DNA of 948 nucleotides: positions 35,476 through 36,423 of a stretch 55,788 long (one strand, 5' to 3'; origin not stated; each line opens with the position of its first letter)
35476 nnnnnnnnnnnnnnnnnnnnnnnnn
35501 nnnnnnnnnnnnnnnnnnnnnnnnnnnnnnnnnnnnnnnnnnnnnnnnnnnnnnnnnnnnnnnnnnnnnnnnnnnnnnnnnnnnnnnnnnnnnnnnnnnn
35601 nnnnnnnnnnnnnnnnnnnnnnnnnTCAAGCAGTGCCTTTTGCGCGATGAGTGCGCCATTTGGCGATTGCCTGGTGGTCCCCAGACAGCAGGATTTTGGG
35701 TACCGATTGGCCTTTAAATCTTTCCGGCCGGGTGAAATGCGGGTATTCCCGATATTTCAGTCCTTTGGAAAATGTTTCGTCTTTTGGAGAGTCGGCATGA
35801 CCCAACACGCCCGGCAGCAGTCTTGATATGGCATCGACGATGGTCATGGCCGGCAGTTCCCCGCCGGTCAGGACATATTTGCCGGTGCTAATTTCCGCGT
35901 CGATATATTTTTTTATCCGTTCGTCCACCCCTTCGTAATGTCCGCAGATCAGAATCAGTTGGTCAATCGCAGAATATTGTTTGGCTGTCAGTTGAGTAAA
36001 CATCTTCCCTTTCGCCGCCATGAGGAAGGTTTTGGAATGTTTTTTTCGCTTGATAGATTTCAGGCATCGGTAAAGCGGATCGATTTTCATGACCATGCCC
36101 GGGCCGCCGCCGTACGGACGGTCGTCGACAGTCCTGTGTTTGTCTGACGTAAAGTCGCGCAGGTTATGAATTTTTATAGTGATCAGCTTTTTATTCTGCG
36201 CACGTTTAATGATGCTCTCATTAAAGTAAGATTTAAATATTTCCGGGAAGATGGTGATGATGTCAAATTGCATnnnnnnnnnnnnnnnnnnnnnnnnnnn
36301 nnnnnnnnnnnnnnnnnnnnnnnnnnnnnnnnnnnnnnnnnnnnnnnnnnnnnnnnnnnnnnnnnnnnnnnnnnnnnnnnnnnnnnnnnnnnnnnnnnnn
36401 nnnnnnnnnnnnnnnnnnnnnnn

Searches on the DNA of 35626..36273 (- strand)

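Call 28: search_rna_families(sources=[L004, L005], threshold=gathering)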
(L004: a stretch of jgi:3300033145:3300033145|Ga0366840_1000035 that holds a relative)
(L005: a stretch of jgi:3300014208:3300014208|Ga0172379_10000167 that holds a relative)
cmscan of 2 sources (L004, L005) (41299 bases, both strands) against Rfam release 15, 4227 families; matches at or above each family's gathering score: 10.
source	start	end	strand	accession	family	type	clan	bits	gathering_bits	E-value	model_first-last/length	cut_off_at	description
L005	10909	12410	+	RF00177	SSU_rRNA_bacteria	Gene; rRNA;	CL00111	1436.6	50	0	1-1533/1533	no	Bacterial small subunit ribosomal RNA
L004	10959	12444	+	RF00177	SSU_rRNA_bacteria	Gene; rRNA;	CL00111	1435.1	50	0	1-1533/1533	no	Bacterial small subunit ribosomal RNA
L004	12665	12738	+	RF00005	tRNA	Gene; tRNA;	CL00001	73.4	29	2.3e-14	1-71/71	no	tRNA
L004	12784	12855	+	RF00005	tRNA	Gene; tRNA;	CL00001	72.1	29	5.2e-14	1-71/71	no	tRNA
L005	12716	12789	+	RF00005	tRNA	Gene; tRNA;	CL00001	70.4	29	1.6e-13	1-71/71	no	tRNA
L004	14650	14723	+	RF00005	tRNA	Gene; tRNA;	CL00001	69.9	29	2.2e-13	1-71/71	no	tRNA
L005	13364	13435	+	RF00005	tRNA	Gene; tRNA;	CL00001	69.3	29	3.2e-13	1-71/71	no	tRNA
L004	17916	17987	+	RF00005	tRNA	Gene; tRNA;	CL00001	68.5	29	5.1e-13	1-71/71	no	tRNA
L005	15979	16052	+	RF00005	tRNA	Gene; tRNA;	CL00001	68.2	29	6.2e-13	1-71/71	no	tRNA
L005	16871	16941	+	RF00005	tRNA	Gene; tRNA;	CL00001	63.6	29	1.1e-11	1-71/71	no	tRNA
